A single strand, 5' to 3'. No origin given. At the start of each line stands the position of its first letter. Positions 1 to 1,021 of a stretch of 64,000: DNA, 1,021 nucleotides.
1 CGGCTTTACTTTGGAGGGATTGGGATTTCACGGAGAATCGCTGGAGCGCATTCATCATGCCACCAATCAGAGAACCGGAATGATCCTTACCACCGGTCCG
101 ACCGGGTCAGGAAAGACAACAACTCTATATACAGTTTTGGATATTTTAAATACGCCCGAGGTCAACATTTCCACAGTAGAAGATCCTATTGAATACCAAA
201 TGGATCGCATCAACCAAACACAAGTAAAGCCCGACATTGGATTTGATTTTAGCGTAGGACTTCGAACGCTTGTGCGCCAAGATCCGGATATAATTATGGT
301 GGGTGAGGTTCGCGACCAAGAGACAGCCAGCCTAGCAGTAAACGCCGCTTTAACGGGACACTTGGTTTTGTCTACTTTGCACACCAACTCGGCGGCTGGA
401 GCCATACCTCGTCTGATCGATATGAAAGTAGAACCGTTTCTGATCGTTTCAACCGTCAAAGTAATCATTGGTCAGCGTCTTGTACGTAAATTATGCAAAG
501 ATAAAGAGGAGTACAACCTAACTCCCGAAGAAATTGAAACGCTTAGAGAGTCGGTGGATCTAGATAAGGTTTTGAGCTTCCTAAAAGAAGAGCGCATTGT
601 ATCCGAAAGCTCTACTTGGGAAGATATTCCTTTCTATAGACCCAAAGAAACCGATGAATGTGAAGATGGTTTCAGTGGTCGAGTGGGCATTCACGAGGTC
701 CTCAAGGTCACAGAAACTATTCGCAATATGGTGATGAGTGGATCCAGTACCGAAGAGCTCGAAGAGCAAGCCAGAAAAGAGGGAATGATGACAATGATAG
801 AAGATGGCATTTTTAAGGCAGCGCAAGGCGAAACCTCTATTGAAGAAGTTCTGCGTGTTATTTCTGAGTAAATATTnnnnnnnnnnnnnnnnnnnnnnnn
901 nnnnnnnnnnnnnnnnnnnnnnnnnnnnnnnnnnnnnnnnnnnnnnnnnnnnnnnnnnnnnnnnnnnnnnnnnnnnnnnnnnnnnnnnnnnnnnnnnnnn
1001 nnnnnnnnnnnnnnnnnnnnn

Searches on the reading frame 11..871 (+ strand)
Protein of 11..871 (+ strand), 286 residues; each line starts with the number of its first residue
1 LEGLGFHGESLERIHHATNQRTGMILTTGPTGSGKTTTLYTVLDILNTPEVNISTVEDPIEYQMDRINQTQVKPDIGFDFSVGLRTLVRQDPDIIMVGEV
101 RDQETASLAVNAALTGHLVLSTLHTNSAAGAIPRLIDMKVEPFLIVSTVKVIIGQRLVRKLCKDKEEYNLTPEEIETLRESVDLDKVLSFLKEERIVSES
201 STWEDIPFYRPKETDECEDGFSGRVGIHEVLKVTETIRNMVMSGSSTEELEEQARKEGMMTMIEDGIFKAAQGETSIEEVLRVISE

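Call 86: search_protein_families(library=pfam, proteins=[window:11-871:+], max_evalue=0.01)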
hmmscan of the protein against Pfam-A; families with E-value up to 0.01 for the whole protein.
window:11-871:+ (286 aa): 4 families
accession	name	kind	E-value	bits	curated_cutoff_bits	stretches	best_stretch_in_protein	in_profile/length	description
PF00437.27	T2SSE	-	6.4e-89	298.6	24.9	1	2-282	122-370/370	Type II/IV secretion system protein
PF25199.1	nSTAND_NTPase5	-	0.00054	20.2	34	1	9-63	27-83/145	Novel STAND NTPase 5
PF13401.12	AAA_22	-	0.0024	18.6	27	1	21-49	4-32/130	AAA domain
PF13555.12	AAA_29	-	0.0055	16.9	27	1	15-45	15-45/61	P-loop containing region of AAA domain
